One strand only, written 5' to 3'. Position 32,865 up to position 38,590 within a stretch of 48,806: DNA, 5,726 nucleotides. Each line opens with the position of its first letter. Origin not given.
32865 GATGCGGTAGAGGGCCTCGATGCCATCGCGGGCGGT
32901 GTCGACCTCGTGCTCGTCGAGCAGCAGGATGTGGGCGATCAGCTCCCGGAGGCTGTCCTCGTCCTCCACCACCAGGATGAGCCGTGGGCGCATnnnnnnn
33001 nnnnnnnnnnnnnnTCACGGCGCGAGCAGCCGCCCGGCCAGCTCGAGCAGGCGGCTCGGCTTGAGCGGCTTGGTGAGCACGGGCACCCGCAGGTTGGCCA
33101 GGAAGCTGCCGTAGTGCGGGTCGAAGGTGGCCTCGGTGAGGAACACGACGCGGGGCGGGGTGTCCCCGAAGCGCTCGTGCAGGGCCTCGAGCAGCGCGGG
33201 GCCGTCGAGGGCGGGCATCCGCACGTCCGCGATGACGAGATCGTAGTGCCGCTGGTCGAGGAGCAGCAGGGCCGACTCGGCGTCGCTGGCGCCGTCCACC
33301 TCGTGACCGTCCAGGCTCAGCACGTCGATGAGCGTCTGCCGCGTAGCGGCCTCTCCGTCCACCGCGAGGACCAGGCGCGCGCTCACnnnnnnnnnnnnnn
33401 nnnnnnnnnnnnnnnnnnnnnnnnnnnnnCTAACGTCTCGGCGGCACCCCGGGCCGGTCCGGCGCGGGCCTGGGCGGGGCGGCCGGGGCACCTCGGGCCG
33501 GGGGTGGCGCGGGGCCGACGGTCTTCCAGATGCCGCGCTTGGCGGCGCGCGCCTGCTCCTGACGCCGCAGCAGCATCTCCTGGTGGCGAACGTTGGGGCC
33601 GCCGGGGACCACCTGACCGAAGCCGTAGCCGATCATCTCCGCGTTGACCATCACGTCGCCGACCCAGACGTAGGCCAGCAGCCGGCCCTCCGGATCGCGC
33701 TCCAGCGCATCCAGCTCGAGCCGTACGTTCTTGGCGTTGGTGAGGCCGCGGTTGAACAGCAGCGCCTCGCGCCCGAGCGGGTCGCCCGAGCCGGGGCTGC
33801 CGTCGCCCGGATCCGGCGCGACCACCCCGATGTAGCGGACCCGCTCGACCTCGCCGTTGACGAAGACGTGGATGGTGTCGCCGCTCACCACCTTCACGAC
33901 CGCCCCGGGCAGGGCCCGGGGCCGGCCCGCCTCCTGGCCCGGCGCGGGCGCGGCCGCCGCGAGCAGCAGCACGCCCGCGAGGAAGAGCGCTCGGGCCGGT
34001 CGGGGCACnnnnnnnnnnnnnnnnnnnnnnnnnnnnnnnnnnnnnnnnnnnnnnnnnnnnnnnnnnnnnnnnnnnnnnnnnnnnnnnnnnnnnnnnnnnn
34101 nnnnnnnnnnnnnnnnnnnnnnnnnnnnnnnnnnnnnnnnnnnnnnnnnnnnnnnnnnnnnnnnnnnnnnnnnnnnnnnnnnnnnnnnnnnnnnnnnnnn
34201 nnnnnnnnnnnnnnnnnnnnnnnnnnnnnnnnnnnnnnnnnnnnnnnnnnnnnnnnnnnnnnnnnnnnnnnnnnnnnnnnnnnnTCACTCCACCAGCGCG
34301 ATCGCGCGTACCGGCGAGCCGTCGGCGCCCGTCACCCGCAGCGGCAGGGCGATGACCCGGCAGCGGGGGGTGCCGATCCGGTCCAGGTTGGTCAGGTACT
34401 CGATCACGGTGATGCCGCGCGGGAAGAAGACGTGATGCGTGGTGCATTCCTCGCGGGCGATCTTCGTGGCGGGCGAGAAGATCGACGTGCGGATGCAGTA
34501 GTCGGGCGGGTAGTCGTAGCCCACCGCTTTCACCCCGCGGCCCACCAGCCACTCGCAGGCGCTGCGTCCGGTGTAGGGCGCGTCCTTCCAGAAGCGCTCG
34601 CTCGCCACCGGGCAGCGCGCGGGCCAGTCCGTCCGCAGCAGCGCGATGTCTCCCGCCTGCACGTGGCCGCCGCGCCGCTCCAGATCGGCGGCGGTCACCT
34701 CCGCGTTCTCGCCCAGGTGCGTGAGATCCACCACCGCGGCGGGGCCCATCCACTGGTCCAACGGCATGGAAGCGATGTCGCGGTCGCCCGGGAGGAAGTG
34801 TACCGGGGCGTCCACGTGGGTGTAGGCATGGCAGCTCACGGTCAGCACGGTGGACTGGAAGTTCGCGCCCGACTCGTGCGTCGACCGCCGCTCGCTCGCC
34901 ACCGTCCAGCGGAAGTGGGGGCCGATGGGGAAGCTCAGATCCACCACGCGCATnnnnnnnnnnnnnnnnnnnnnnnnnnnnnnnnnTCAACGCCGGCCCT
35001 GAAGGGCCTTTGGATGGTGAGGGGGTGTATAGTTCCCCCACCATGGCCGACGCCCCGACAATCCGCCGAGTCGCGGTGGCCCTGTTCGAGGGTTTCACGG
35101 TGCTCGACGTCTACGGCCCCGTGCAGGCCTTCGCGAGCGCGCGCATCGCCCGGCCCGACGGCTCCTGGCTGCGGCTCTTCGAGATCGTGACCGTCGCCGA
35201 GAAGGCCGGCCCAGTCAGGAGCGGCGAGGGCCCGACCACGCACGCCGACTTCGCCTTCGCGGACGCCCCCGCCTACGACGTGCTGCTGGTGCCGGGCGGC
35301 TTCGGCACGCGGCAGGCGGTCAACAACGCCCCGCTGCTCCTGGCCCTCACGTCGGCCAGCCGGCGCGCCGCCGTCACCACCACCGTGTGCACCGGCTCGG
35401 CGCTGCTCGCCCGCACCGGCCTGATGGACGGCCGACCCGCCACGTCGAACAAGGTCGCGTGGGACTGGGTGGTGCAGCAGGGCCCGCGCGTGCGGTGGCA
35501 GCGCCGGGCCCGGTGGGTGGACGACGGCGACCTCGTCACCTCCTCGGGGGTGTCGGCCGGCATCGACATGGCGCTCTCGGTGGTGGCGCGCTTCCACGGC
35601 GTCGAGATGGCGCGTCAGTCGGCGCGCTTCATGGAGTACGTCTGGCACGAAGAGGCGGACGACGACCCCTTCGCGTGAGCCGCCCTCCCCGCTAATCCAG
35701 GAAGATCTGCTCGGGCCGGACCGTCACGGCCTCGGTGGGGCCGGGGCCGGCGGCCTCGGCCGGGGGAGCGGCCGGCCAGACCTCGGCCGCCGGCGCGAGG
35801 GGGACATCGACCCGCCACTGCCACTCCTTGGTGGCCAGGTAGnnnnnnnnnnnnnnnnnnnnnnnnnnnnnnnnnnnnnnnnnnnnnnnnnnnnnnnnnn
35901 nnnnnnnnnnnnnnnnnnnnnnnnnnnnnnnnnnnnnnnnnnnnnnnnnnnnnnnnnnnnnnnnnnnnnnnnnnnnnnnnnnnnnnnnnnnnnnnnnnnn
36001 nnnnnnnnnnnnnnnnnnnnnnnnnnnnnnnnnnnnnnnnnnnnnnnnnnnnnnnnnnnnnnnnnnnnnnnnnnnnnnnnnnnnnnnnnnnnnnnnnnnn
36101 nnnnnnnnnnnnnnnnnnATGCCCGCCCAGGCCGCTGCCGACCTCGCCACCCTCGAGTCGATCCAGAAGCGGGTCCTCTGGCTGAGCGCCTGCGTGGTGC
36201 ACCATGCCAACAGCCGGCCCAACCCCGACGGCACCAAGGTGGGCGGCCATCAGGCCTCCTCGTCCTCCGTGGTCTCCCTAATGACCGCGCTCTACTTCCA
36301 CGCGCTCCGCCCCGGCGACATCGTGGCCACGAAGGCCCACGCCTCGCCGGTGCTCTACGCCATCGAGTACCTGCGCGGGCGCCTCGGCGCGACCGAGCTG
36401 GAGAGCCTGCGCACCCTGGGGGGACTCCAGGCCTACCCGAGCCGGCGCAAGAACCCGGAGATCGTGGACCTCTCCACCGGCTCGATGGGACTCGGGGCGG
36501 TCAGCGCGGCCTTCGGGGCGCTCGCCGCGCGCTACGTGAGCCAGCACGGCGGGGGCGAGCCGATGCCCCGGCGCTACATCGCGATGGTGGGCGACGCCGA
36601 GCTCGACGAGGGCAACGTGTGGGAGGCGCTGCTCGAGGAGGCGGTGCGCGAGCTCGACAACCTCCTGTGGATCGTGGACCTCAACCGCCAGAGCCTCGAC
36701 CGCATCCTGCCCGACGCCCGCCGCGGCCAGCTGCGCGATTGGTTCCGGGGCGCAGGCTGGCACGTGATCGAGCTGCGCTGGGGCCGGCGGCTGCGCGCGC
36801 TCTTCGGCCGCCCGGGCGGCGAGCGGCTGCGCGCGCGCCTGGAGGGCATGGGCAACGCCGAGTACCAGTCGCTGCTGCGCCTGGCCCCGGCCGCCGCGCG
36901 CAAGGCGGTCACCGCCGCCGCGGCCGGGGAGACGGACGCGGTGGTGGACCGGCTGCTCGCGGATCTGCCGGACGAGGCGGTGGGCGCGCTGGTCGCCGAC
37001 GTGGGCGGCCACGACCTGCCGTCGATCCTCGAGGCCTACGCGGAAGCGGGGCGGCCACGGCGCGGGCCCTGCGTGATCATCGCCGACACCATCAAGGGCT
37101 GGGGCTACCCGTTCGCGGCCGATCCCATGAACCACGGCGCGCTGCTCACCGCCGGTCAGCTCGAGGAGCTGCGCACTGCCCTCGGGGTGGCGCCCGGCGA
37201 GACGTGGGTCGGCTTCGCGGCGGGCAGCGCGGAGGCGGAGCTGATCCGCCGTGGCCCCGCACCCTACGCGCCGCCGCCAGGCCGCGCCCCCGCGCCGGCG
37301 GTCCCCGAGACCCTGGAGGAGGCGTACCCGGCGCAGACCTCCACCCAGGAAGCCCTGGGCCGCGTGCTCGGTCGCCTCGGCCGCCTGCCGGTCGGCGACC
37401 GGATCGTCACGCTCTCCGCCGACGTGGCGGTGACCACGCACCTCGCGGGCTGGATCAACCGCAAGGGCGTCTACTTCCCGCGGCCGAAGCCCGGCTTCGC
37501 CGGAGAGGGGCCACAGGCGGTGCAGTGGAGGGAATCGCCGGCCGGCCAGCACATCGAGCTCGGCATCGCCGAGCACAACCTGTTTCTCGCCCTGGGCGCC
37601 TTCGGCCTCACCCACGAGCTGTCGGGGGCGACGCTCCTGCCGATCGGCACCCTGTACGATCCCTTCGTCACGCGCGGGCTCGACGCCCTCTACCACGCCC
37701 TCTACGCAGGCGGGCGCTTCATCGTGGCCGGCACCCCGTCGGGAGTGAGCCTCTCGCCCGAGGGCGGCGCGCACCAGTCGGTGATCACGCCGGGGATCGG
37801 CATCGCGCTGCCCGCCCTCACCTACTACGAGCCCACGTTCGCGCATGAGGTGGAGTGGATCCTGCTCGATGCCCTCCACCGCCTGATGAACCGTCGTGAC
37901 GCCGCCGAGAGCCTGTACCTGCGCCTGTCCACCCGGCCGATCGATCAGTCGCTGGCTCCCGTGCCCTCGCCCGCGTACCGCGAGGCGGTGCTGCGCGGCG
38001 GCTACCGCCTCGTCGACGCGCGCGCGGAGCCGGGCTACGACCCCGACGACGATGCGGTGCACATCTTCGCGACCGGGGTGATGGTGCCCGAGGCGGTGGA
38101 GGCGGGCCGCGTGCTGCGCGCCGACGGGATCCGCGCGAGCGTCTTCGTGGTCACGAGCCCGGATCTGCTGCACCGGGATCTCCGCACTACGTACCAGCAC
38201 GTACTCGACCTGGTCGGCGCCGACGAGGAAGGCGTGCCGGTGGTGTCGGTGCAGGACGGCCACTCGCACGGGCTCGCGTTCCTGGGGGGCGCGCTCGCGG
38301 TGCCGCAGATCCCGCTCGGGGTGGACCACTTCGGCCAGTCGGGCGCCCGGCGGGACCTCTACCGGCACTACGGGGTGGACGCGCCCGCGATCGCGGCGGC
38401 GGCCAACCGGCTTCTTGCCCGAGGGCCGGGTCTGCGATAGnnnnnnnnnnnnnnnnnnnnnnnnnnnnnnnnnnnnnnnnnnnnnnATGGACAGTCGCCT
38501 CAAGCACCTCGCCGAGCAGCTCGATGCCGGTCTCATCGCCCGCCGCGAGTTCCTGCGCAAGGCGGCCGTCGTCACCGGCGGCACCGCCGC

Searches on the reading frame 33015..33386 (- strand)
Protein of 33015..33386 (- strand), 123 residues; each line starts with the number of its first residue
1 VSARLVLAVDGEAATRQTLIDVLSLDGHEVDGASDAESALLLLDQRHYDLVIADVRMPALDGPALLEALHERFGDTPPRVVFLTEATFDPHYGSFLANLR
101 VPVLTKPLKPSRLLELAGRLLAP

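Call 61: search_protein_families(library=pfam, proteins=[window:33015-33386:-], max_evalue=0.0001)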
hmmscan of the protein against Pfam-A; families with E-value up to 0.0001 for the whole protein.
window:33015-33386:- (123 aa): 1 family
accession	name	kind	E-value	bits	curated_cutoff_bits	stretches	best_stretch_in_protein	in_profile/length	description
PF00072.30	Response_reg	-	1.2e-16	61.3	30.2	1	6-115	1-108/111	Response regulator receiver domain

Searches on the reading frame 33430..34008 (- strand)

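Call 61: search_protein_families(library=pfam, proteins=[window:33430-34008:-], max_evalue=0.0001)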
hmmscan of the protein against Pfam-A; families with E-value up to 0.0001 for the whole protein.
window:33430-34008:- (192 aa): 1 family
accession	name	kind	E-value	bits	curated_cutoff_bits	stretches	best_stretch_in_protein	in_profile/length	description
PF00565.23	SNase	-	5.1e-14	53.1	21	1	56-162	1-106/107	Staphylococcal nuclease homologue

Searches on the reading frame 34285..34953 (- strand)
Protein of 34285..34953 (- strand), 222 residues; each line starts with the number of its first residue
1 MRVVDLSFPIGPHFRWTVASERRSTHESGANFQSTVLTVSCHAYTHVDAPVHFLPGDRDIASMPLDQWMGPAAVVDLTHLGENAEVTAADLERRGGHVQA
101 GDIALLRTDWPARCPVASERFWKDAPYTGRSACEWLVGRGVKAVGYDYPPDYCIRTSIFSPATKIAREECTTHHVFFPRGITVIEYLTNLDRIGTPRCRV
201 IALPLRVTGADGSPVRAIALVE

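Call 61: search_protein_families(library=pfam, proteins=[window:34285-34953:-], max_evalue=0.0001)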
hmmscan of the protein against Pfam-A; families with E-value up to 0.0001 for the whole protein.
window:34285-34953:- (222 aa): 1 family
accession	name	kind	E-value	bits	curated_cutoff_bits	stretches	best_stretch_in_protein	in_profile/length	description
PF04199.19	Cyclase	-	6.6e-28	98.2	23.1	1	4-149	1-138/142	Putative cyclase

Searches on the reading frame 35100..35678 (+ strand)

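Call 77: search_protein_families(library=pfam, proteins=[window:35100-35678:+], max_evalue=0.001)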
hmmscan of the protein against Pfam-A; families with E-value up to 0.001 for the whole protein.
window:35100-35678:+ (192 aa): 1 family
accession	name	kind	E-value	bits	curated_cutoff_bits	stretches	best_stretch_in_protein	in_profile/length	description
PF01965.30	DJ-1_PfpI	-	7.8e-19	68.5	26.6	1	27-163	28-164/165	DJ-1/PfpI family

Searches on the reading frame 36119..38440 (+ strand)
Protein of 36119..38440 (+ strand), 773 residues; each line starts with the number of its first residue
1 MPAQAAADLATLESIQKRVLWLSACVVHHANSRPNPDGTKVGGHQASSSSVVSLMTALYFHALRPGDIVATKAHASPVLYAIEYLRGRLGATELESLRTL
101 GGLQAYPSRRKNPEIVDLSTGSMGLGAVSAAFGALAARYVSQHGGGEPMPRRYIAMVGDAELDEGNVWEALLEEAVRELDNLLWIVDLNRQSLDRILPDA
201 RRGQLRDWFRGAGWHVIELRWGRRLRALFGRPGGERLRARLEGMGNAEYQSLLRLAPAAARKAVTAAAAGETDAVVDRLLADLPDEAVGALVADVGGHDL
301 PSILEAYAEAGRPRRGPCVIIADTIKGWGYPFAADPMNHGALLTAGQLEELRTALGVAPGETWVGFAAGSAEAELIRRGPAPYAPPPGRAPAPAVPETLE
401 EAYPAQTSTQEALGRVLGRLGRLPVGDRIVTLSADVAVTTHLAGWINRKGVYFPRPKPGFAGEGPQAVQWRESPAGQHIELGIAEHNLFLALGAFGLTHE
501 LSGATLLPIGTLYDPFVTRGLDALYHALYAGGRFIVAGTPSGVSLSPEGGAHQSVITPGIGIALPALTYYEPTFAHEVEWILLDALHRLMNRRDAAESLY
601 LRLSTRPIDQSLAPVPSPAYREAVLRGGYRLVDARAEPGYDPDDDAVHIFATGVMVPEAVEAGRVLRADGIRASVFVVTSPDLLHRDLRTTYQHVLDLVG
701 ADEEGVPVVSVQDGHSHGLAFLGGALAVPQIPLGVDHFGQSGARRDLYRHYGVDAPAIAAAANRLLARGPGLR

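Call 61: search_protein_families(library=pfam, proteins=[window:36119-38440:+], max_evalue=0.0001)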
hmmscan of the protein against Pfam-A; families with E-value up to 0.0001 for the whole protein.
window:36119-38440:+ (773 aa): 6 families
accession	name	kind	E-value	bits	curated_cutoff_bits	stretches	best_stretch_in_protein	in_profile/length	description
PF00456.26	Transketolase_N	-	9.7e-19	68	22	2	70-220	60-214/334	Transketolase, thiamine diphosphate binding domain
PF22613.1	Transketolase_C_1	-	9.2e-13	48.8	27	1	627-754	1-113/113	Transketolase-like TK C-terminal domain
PF17831.6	PDH_E1_M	-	8.4e-12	45.4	23.2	1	407-594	23-213/229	Pyruvate dehydrogenase E1 component middle domain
PF13292.11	DXP_synthase_N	-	1.3e-09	38.2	21.2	1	40-194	35-176/274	1-deoxy-D-xylulose-5-phosphate synthase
PF02780.25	Transketolase_C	-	5.3e-06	26.8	25.9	1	643-758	8-124/124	Transketolase, C-terminal domain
PF02779.29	Transket_pyr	-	9e-06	25.9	27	1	407-588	3-157/174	Transketolase, pyrimidine binding domain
